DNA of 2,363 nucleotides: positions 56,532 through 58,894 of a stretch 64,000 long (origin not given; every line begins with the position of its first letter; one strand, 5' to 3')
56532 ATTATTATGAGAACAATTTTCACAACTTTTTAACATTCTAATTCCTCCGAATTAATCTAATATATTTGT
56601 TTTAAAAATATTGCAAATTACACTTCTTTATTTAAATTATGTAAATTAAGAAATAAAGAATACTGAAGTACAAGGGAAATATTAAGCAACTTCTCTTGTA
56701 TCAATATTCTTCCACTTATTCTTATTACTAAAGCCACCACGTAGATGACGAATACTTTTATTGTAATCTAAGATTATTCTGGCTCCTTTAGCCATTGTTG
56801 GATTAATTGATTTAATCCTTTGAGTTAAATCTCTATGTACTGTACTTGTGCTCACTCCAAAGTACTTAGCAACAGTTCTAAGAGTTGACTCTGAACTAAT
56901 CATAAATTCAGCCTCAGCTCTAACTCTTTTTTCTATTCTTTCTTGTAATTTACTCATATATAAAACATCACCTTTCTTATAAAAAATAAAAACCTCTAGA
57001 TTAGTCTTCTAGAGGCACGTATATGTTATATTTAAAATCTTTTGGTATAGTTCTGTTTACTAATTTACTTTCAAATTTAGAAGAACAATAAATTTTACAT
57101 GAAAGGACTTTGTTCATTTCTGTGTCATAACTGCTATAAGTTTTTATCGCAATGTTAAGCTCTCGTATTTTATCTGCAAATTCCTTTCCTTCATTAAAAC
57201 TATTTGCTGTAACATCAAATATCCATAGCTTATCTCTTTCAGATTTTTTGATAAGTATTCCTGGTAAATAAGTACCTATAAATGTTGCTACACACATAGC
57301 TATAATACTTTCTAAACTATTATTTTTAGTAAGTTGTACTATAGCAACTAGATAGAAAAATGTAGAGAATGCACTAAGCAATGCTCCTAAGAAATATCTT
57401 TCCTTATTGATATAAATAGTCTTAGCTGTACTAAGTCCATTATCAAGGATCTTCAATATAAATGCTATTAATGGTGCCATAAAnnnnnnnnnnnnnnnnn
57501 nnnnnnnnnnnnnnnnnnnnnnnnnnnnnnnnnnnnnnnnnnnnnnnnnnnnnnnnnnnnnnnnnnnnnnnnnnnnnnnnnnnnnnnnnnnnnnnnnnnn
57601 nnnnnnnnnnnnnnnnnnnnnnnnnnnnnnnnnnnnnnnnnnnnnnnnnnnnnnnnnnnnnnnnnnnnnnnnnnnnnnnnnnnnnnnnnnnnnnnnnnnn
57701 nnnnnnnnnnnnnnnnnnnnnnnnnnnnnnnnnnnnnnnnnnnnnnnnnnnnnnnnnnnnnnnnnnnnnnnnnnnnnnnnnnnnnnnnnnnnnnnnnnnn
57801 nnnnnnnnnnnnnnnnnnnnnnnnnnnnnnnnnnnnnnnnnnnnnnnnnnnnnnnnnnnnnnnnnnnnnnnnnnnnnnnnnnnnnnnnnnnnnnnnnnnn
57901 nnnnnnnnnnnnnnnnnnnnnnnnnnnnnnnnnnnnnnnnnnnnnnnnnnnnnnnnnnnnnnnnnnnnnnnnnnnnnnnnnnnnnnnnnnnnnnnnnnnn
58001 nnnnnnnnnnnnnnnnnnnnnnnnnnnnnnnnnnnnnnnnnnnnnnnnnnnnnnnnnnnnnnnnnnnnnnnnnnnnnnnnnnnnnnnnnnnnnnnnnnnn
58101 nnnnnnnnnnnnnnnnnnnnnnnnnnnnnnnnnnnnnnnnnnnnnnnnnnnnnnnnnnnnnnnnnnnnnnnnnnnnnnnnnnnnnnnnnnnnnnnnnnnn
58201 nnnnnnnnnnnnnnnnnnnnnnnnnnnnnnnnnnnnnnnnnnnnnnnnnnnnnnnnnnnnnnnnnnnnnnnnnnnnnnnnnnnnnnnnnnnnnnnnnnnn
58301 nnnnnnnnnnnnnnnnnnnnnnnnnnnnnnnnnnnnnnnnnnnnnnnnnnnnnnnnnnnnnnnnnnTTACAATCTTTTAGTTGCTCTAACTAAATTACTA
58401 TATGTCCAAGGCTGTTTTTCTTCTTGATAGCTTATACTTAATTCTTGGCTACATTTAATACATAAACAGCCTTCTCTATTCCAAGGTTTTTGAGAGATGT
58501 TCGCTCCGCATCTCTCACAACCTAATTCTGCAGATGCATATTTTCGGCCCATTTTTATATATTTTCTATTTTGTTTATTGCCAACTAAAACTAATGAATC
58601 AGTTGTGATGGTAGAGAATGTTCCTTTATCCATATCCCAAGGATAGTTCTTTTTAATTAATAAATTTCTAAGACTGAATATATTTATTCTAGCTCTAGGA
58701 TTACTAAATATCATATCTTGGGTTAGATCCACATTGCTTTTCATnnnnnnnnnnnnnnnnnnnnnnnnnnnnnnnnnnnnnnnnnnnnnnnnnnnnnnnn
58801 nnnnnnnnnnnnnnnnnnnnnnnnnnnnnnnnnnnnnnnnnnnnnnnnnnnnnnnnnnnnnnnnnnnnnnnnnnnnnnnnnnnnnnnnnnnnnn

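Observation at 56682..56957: Phage-borne homologue of the sporulation mother-cell regulator SpoIIID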

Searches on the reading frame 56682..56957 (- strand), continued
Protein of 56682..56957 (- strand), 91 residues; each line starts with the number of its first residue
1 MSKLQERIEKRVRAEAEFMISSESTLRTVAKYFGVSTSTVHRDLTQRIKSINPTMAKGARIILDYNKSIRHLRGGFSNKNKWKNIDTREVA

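Call 96: search_protein_families(library=pfam, proteins=[L025:3942-4889:-, L025:5276-5884:-, L025:6042-7724:+, L029:3921-4802:-, L029:5345-5983:-, L024:4179-4895:+, L024:5819-6556:-, L024:1948-3366:+, L022:3627-4562:+, L022:5607-6608:+], max_evalue=0.00001)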
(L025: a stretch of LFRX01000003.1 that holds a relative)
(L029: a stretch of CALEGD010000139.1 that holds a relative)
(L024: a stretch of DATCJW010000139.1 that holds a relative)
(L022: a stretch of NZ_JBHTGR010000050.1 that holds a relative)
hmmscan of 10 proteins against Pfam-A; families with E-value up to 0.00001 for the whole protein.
L025:3942-4889:- (315 aa): 1 family
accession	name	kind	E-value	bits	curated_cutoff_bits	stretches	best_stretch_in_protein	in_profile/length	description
PF00005.33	ABC_tran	-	8.2e-12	46.3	25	1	41-147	2-102/137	ABC transporter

L025:5276-5884:- (202 aa): 1 family
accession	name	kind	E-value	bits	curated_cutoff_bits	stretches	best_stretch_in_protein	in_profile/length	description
PF01205.25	UPF0029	-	1.8e-38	131.2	27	1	16-120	2-107/107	Uncharacterized protein family UPF0029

L025:6042-7724:+ (560 aa): 2 families
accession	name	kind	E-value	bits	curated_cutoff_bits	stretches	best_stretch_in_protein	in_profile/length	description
PF01743.26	PolyA_pol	-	1.8e-19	70.8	23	1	24-143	1-126/126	Poly A polymerase head domain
PF12627.12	PolyA_pol_RNAbd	-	4.6e-09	36.3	22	1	170-226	1-58/64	Probable RNA and SrmB- binding site of polymerase A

L029:3921-4802:- (293 aa): 1 family
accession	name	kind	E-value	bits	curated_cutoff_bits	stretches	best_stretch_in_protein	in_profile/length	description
PF00005.33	ABC_tran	-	1.7e-07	32.4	25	1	20-122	2-96/137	ABC transporter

L029:5345-5983:- (212 aa): 2 families
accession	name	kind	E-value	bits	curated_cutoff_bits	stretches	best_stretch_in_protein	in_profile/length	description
PF01205.25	UPF0029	-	1.2e-37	128.6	27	1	19-123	2-107/107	Uncharacterized protein family UPF0029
PF09186.17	DUF1949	-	7e-06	26.3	23.7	0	140-191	2-55/56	Domain of unknown function (DUF1949)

L024:4179-4895:+ (238 aa): 1 family
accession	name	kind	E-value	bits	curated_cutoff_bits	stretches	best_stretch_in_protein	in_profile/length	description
PF01551.29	Peptidase_M23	-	2.3e-21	76.2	28.7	1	124-220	3-96/96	Peptidase family M23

L024:5819-6556:- (245 aa): 2 families
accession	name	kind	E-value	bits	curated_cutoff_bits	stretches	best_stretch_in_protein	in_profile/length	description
PF01205.25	UPF0029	-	4.1e-40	136.5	27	1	42-146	2-107/107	Uncharacterized protein family UPF0029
PF09186.17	DUF1949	-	1.8e-08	34.5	23.7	1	162-215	1-56/56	Domain of unknown function (DUF1949)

L024:1948-3366:+ (472 aa): 3 families
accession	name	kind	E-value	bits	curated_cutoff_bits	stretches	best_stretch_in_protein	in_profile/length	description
PF00006.31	ATP-synt_ab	-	3.4e-74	249.5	29.5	1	138-351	1-213/213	ATP synthase alpha/beta family, nucleotide-binding domain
PF02874.29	ATP-synt_ab_N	-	1.5e-19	70.7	20.9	1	6-80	1-69/69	ATP synthase alpha/beta family, beta-barrel domain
PF22919.1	ATP-synt_VA_C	-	4.3e-16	59.2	24.7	1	357-444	6-96/101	C-terminal domain of V and A type ATP synthase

L022:3627-4562:+ (311 aa): 1 family
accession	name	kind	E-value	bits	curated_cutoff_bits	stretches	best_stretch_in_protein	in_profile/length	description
PF01551.29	Peptidase_M23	-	5.8e-24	84.5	28.7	1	116-213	3-96/96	Peptidase family M23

L022:5607-6608:+ (333 aa): 4 families
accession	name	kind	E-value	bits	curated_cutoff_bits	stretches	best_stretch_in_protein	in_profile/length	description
PF06723.19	MreB_Mbl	-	2.8e-143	477.1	27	1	4-328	2-326/327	MreB/Mbl protein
PF00022.25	Actin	-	1.6e-12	47.2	27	1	29-193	31-190/410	Actin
PF00012.26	HSP70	-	4.5e-12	45.4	20.6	1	97-317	135-368/599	Hsp70 protein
PF14450.12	FtsA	-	5.3e-12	46.6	31.8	1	150-308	1-112/127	Cell division protein FtsA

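Call 101: get_annotated_region(hit=H43, flank=7000)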
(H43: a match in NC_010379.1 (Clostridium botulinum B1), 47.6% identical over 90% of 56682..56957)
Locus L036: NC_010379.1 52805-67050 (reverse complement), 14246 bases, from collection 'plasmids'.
description: Clostridium botulinum B1 str. Okra plasmid pCLD, complete sequence
organism: Clostridium botulinum B1 (NCBI taxid 498213)
taxonomy: Bacteria; Bacillota; Clostridia; Eubacteriales; Clostridiaceae; Clostridium; Clostridium botulinum; Clostridium botulinum B1
host: -; source: -; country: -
typing (MOB-suite, as given by PLSDB): non-mobilizable
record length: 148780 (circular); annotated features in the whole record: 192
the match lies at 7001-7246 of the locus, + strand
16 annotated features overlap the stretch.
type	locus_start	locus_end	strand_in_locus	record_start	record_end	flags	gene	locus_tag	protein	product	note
CDS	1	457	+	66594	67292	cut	-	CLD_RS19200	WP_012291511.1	hypothetical protein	-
CDS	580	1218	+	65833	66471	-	-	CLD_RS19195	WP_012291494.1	PspA/IM30 family protein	-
CDS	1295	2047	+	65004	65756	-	-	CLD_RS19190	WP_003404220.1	Bax inhibitor-1/YccA family protein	-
CDS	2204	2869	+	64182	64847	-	-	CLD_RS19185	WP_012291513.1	DUF1292 domain-containing protein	-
CDS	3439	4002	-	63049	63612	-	-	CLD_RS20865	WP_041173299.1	hypothetical protein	-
CDS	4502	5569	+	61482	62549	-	-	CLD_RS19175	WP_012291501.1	ParM/StbA family protein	GO:0030541 - plasmid partitioning [Evidence IEA]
CDS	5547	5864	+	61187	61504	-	-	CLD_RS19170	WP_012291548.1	hypothetical protein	-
CDS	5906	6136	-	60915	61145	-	-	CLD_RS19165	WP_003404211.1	hypothetical protein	-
CDS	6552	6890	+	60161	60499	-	-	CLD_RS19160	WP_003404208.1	hypothetical protein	-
CDS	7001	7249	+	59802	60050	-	spoIIID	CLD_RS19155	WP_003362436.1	sporulation transcriptional regulator SpoIIID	GO:0030436 - asexual sporulation [Evidence IEA]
CDS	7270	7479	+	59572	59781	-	-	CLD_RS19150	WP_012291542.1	DNA-directed RNA polymerase subunit alpha C-terminal domain-containing protein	GO:0006351 - DNA-templated transcription [Evidence IEA]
CDS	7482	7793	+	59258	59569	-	-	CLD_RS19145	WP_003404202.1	hypothetical protein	-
CDS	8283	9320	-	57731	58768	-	-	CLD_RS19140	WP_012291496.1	hypothetical protein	-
CDS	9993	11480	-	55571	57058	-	-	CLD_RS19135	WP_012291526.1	hypothetical protein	-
CDS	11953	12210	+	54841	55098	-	-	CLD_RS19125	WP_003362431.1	hypothetical protein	-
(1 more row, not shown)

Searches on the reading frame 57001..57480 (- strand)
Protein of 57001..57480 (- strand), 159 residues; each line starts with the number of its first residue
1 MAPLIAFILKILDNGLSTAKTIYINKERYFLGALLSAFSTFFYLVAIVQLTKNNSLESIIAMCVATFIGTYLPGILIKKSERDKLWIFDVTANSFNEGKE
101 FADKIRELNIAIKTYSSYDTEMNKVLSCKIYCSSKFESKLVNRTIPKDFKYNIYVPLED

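Call 32: search_protein_families(library=pfam, proteins=[window:57001-57480:-], max_evalue=0.001)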
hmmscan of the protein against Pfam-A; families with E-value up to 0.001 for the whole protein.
window:57001-57480:- (159 aa): 0 families

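Call 82: search_protein_families(library=pfam, proteins=[window:57001-57480:-], max_evalue=5)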
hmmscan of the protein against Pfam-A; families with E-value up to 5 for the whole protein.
window:57001-57480:- (159 aa): 1 family
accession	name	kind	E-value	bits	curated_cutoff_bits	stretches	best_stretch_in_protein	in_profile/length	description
PF18955.5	DUF5698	-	0.004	18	27.5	1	18-63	1-47/58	Domain of unknown function (DUF5698)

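Call 106: search_solved_structures(query=window:57001-57480:-, max_evalue=1)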
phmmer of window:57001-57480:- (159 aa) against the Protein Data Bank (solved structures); distinct sequences matched with E-value up to 1: 0.

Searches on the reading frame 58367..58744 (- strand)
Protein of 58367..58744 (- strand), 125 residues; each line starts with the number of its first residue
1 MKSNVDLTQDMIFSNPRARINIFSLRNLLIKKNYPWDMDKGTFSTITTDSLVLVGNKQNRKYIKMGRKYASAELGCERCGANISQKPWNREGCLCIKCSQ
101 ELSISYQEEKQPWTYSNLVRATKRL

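Call 82: search_protein_families(library=pfam, proteins=[window:58367-58744:-], max_evalue=5)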
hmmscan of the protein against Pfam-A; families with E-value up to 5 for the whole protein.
window:58367-58744:- (125 aa): 4 families
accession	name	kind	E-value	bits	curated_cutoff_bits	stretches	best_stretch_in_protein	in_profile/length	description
PF23228.1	zf_PCFS4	-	0.063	13.4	27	1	91-120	12-41/69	PCFS4 zinc finger domain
PF10690.14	Myticin-prepro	-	0.076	13.7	28.5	1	67-102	27-62/98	Myticin pre-proprotein from the mussel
PF25144.1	Zn_ribbon_IFT122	-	0.26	11.6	27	1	76-105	8-35/45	IFT122, zinc ribbon domain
PF25169.1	DUF7830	-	1.1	9.6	27.5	0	93-111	35-53/72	Domain of unknown function (DUF7830)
